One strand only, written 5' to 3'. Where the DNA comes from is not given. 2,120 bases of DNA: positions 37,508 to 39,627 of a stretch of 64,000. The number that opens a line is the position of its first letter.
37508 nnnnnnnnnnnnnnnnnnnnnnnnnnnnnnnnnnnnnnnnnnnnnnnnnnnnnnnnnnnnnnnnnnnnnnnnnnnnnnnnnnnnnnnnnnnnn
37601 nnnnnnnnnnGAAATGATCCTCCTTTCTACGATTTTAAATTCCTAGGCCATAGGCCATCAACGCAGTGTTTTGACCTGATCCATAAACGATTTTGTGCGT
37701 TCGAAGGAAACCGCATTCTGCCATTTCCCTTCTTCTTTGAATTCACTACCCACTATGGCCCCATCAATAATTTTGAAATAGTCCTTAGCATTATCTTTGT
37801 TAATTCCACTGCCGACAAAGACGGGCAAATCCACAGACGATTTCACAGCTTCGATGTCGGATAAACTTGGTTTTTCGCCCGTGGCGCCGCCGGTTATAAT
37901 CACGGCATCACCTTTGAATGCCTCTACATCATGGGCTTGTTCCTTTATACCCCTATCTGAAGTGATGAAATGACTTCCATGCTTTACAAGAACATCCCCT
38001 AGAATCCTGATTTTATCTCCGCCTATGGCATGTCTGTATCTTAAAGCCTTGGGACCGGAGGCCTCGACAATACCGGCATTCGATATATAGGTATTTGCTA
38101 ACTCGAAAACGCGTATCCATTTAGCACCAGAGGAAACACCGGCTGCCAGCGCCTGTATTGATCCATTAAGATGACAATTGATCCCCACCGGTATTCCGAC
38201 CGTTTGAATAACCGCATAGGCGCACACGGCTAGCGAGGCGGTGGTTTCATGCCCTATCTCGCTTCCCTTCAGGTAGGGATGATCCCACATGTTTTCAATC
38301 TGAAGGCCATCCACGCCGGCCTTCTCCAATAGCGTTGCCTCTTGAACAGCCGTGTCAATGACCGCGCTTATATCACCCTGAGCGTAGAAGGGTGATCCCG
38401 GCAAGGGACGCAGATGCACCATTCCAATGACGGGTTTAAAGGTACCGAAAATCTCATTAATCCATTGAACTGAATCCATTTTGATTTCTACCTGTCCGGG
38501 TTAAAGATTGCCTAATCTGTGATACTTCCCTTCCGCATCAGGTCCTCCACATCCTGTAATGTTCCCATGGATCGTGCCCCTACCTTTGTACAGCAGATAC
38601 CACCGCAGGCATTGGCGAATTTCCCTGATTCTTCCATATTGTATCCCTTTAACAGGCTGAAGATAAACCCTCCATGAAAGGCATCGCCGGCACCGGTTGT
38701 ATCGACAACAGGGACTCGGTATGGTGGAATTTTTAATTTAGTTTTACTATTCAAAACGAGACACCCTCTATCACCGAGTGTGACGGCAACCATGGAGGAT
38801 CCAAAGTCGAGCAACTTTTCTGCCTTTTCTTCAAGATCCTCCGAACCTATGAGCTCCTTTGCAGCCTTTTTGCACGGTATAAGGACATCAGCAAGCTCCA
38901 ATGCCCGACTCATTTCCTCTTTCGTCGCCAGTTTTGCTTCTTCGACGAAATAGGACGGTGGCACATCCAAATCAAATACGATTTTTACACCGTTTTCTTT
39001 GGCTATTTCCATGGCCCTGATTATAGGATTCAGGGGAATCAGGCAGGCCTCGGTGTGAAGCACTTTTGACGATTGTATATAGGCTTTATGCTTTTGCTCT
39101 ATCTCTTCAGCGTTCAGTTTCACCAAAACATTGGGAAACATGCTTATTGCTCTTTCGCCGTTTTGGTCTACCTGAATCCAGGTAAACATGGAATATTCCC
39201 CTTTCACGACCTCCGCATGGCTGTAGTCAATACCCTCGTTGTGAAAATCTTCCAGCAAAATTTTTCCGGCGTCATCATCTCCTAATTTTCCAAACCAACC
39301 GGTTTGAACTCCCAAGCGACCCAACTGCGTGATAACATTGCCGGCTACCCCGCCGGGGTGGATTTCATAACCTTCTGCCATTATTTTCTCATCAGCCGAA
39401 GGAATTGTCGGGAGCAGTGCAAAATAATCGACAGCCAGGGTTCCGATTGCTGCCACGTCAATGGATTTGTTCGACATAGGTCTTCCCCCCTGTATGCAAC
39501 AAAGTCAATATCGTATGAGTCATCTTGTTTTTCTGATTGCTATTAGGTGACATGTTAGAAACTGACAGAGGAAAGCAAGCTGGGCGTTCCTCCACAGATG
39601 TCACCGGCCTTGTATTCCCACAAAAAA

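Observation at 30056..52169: Regulator-less ~22-kb locus joining a glycyl radical eliminase to a sugar uptake/kinase set that has no recognisable isomerase or aldolase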

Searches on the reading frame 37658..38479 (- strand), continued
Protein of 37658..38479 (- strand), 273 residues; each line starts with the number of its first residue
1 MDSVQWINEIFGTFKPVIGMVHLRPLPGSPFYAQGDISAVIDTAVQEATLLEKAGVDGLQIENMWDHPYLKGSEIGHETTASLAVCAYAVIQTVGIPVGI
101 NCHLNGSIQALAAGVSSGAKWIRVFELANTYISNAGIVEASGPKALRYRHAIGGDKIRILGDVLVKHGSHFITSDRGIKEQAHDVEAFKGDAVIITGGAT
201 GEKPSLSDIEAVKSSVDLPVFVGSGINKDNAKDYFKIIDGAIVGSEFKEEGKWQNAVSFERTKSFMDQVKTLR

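Call 53: fold_search(model_id=the predicted structure, library=pdb)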
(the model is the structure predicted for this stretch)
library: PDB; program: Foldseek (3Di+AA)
matches with E <= 10: 1888; with E <= 0.001: 703
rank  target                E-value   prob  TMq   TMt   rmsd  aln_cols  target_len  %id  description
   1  1rd5_A                9.3e-10  1.00  0.61  0.63   6.2       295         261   15  Crystal structure of Tryptophan synthase alpha chain homolog BX1: a member of the chemical plant defense system (released 2004-12-28)
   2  1tjr_A                3.1e-09  1.00  0.61  0.63   6.5       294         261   16  Crystal structure of wild-type BX1 complexed with a sulfate ion (released 2005-08-30)
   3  5ocw_A                4.0e-09  1.00  0.60  0.63   6.3       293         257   16  Structure of Mycobacterium tuberculosis tryptophan synthase in space group F222 (released 2017-07-12)
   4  4evz_A                7.8e-09  1.00  0.60  0.64   5.3       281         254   15  Structure of HisF-LUCA (released 2013-11-06)
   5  4evz_B                9.9e-09  1.00  0.60  0.64   5.9       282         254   14  Structure of HisF-LUCA (released 2013-11-06)
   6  1xi3_A                1.1e-08  1.00  0.57  0.74   4.1       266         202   14  Thiamine phosphate pyrophosphorylase from Pyrococcus furiosus Pfu-1255191-001 (released 2004-09-28)
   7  5zjn_B                1.5e-08  1.00  0.54  0.65   4.6       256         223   16  Structure of N-acetylmannosamine-6-phosphate-2-epimerase from Vibrio cholerae with N-acetylmannosamine-6-phosphate (released 2018-09-19)
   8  5tch_G                1.6e-08  1.00  0.59  0.64   6.6       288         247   15  Crystal structure of tryptophan synthase from M. tuberculosis - ligand-free form, TrpA-G66V mutant (released 2017-05-31)
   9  5tch_C                1.6e-08  1.00  0.56  0.61   6.2       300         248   15  Crystal structure of tryptophan synthase from M. tuberculosis - ligand-free form, TrpA-G66V mutant (released 2017-05-31)
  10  5zjp_A                2.1e-08  1.00  0.54  0.64   4.6       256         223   16  Structure of N-acetylmannosamine-6-phosphate-2-epimerase from Vibrio cholerae with N-acetylglucosamine-6-phosphate (released 2018-12-05)
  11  1h5y_B                2.3e-08  1.00  0.59  0.64   6.3       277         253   15  HisF protein from Pyrobaculum aerophilum (released 2001-06-01)
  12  1h5y_A                2.3e-08  1.00  0.58  0.63   5.9       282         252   16  HisF protein from Pyrobaculum aerophilum (released 2001-06-01)
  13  5tcj_C                2.5e-08  1.00  0.57  0.62   6.6       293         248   15  Crystal structure of tryptophan synthase from M. tuberculosis - aminoacrylate and BRD4592-bound form (released 2017-05-31)
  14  1xc4_A                2.5e-08  1.00  0.56  0.62   5.9       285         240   14  Crystal structure of wild-type tryptophan synthase alpha-subunits from Escherichia coli (released 2004-11-02)
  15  5tci_C                3.3e-08  1.00  0.58  0.62   6.6       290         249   15  Crystal structure of tryptophan synthase from M. tuberculosis - BRD4592-bound form (released 2017-05-31)
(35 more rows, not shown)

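Call 91: search_protein_families(library=ncbifam, proteins=[L016:10842-11786:+, L015:12882-13859:+, L015:14063-14923:+], max_evalue=1e-10)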
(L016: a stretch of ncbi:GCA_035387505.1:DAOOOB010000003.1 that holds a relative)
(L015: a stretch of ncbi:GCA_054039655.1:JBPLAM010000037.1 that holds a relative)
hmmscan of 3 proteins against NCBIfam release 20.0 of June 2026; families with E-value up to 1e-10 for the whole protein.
L016:10842-11786:+ (314 aa): 23 families
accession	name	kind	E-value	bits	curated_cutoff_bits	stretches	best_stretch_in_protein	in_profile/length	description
TIGR02152.1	D_ribokin_bact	equivalog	4.7e-91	305.2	299.65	1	10-307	1-297/298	ribokinase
NF008353.0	PRK11142.1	equivalog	1.1e-82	278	341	1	8-313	3-306/307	ribokinase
TIGR04382.1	myo_inos_iolC_N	equivalog_domain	3.1e-30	105.5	300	1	9-310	3-309/309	5-dehydro-2-deoxygluconokinase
NF040938.1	KDG_KDGal_kin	equivalog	9.7e-28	97.1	400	1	39-311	25-304/305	bifunctional 2-dehydro-3-deoxygluconokinase/2-dehydro-3-deoxygalactonokinase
TIGR03168.1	1-PFK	subfamily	1.9e-27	96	216.4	1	18-311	10-300/305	hexose kinase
NF053626.1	RibKinHalex1628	equivalog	1.8e-25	90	330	1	9-311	3-292/293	ATP-dependent ribose-1-phosphate kinase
NF006957.1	PRK09434.1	equivalog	9.2e-25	87.8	450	1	23-303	11-299/302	fructokinase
TIGR03828.1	pfkB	equivalog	2.5e-24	85.9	292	1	18-311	10-300/305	1-phosphofructokinase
NF041134.1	R1P_kin_Thcocales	equivalog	7.7e-22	78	500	1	10-302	3-274/291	ADP-dependent ribose-1-phosphate kinase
TIGR02198.1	rfaE_dom_I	equivalog_domain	2.1e-20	73.1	345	1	10-298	10-304/315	D-glycero-beta-D-manno-heptose-7-phosphate kinase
NF049991.1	TagKinase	equivalog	6.9e-19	67.8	420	1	54-308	51-313/321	tagatose kinase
NF007321.0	PRK09813.1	equivalog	1.3e-18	67.5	247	1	205-288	169-252/261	fructoselysine 6-kinase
NF041332.1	KDG_KDGal_kin_Halo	equivalog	3.9e-16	59.4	440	1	206-311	207-311/320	bifunctional 2-dehydro-3-deoxygluconokinase/2-dehydro-3-deoxygalactonokinase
NF007632.0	PRK10294.1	equivalog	6.3e-15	55.2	353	1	43-297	37-293/310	6-phosphofructokinase II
NF007355.0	PRK09850.1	equivalog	1.3e-14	54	540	1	39-290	35-286/313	pseudouridine kinase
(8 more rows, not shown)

L015:12882-13859:+ (325 aa): 4 families
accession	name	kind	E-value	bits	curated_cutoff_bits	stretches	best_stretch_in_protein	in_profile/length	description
TIGR02635.1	RhaI_grampos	equivalog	6.1e-30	104.4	531.35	1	55-245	65-255/378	L-rhamnose isomerase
TIGR02631.1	xylA_Arthro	equivalog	9.8e-26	90.7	447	1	60-276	70-293/382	xylose isomerase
TIGR02629.1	L_rham_iso_rhiz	equivalog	1.7e-16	60.1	646.75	1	54-244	94-288/412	L-rhamnose catabolism isomerase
NF041099.2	keto_glucon_epim_IolO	equivalog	3.1e-12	46.4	300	1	34-290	25-267/269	5-keto-L-gluconate epimerase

L015:14063-14923:+ (286 aa): 9 families
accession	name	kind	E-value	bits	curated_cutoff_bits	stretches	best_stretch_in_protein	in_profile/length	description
NF051856.1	PsicseEpim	equivalog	3.7e-55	187.8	300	1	3-267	2-268/287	D-psicose 3-epimerase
NF041099.2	keto_glucon_epim_IolO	equivalog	2.5e-42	145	300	1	22-256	26-260/269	5-keto-L-gluconate epimerase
TIGR03234.1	OH-pyruv-isom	equivalog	2e-24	86.3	353.45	1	23-248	20-243/254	hydroxypyruvate isomerase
NF007444.0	PRK09997.1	equivalog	6.9e-21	74.9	465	1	121-247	115-243/258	hydroxypyruvate isomerase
NF043033.1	OxoTetrIsom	equivalog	1.2e-19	71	325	1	24-248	22-240/251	2-oxo-tetronate isomerase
NF009688.0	PRK13209.1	subfamily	4.4e-13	48.9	317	1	23-251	27-261/286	L-ribulose-5-phosphate 3-epimerase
NF007360.0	PRK09856.1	equivalog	1.9e-12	47.3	305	1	23-255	19-258/276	fructoselysine 3-epimerase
NF009689.0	PRK13210.1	subfamily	1e-11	44.5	200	0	23-252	23-264/286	L-ribulose-5-phosphate 3-epimerase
TIGR04379.1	myo_inos_iolE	equivalog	4.4e-11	42.9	290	0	216-244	238-266/290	myo-inosose-2 dehydratase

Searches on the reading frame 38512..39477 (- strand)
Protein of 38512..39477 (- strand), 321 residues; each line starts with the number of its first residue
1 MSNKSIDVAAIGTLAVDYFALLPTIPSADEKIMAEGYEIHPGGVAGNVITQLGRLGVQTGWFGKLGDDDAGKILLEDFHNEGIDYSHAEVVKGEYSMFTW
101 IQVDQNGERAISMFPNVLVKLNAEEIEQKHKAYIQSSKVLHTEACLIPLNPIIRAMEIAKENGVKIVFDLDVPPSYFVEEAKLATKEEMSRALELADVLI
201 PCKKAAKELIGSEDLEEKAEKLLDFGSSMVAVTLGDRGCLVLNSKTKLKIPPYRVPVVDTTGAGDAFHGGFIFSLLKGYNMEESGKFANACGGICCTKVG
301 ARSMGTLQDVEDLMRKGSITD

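Call 3: search_protein_families(library=pfam, proteins=[window:38512-39477:-])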
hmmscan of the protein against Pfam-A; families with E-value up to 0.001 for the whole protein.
window:38512-39477:- (321 aa): 1 family
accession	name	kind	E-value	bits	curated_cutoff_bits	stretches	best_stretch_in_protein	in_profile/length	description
PF00294.29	PfkB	-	2.4e-55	188.5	25.8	1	7-303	3-297/302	pfkB family carbohydrate kinase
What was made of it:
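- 38512..39477 (-): PfkB-family sugar kinase (core). It is not a ribokinase equivalog. PfkB 188.5 bits (call 3).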

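Call 6: search_protein_families(library=ncbifam, proteins=[window:38512-39477:-], max_evalue=0.00001)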
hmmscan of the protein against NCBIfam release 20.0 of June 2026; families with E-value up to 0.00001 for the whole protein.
window:38512-39477:- (321 aa): 23 families
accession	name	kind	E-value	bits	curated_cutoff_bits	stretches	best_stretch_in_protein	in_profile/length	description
TIGR02152.1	D_ribokin_bact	equivalog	1.5e-46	159.1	299.65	1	9-311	2-297/298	ribokinase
TIGR04382.1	myo_inos_iolC_N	equivalog_domain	1.8e-41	142.4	300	1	6-313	2-308/309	5-dehydro-2-deoxygluconokinase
NF008353.0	PRK11142.1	equivalog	3.2e-40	138.5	341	1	8-313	5-302/307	ribokinase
NF053626.1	RibKinHalex1628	equivalog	1.1e-34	120.3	330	1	17-315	13-292/293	ATP-dependent ribose-1-phosphate kinase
NF041134.1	R1P_kin_Thcocales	equivalog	2.9e-33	115.5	500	1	6-304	1-271/291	ADP-dependent ribose-1-phosphate kinase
NF006957.1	PRK09434.1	equivalog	6.1e-29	101.5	450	1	40-303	25-294/302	fructokinase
NF047869.1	myo_kin_aldol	exception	2.5e-25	88.9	600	1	2-312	3-329/586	bifunctional 5-dehydro-2-deoxygluconokinase/5-dehydro-2-deoxyphosphogluconate aldolase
NF049991.1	TagKinase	equivalog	2.8e-25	88.8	420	1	41-314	40-315/321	tagatose kinase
NF040938.1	KDG_KDGal_kin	equivalog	4e-24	85.3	400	1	37-315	25-304/305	bifunctional 2-dehydro-3-deoxygluconokinase/2-dehydro-3-deoxygalactonokinase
NF007321.0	PRK09813.1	equivalog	1.2e-22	80.7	247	1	40-289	22-248/261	fructoselysine 6-kinase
NF041332.1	KDG_KDGal_kin_Halo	equivalog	4.5e-22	78.9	440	1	28-317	18-313/320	bifunctional 2-dehydro-3-deoxygluconokinase/2-dehydro-3-deoxygalactonokinase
TIGR02198.1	rfaE_dom_I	equivalog_domain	1.9e-21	76.5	345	1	194-304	189-305/315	D-glycero-beta-D-manno-heptose-7-phosphate kinase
TIGR03168.1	1-PFK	subfamily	1.1e-20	73.8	216.4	1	15-316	9-301/305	hexose kinase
TIGR03828.1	pfkB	equivalog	5.5e-19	68.3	292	1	15-316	9-301/305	1-phosphofructokinase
NF052444.1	DhDoxglucKinKdgK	equivalog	5.8e-18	65.3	400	1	57-297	44-291/303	2-dehydro-3-deoxygluconokinase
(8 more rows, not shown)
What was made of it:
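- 38512..39477 (-): Ribokinase model 159 bits against a cut-off of 299.65 (call 6).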

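Call 64: search_solved_structures(query=window:38512-39477:-, max_evalue=1e-20)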
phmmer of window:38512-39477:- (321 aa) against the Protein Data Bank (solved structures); distinct sequences matched with E-value up to 1e-20: 19.
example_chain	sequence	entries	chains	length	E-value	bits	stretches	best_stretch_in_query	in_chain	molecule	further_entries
6znx_A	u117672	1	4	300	9e-28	100.5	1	9-309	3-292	Ribokinase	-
8cqx_A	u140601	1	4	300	1.6e-27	99.7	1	9-309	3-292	Ribokinase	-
11bl_A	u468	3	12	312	2.5e-26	95.7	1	10-314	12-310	Ribokinase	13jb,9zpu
1gqt_A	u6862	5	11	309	3.3e-26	95.3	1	8-303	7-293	RIBOKINASE | PROTEIN (RIBOKINASE)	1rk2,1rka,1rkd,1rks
7ag6_A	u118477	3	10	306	4.7e-26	94.8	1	6-303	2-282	Sulfofructose kinase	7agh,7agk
3ewm_A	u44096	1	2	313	1.4e-25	93.2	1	9-304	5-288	Uncharacterized sugar kinase PH1459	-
5ey7_A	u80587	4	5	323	1.6e-25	93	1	37-303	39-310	Fructokinase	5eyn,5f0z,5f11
3h49_A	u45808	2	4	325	2.2e-25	92.6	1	2-303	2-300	Ribokinase | Uncharacterized sugar kinase ydjH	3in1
4x8f_A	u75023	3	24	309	4.9e-25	91.5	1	9-314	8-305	Ribokinase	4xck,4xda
1vm7_A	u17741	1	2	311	1.2e-24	90.2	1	12-312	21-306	ribokinase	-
3ubo_A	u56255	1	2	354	2.6e-24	89.1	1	41-307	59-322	adenosine kinase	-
5ygg_A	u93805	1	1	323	4.1e-24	88.4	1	37-303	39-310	Fructokinase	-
3gbu_A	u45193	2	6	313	4.7e-24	88.2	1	9-304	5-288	Uncharacterized sugar kinase PH1459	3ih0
2qcv_A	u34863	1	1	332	2.3e-23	86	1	3-317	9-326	Putative 5-dehydro-2-deoxygluconokinase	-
1tyy_A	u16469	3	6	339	2.3e-23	86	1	37-303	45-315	putative sugar kinase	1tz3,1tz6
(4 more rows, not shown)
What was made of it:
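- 38512..39477 (-): PDB matches to ribokinases (about 100 bits) and sulfofructose kinase (95 bits) are equally distant (call 64).
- On Sulfo-EMP sulfoglycolysis (YihQRSTUV): It is equally distant from sulfofructose kinase (94.8 bits) and ribokinases (about 100 bits) (call 64).
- PfkB is as close to sulfofructose kinase (95 bits) as to ribokinases (about 100 bits) (call 64).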
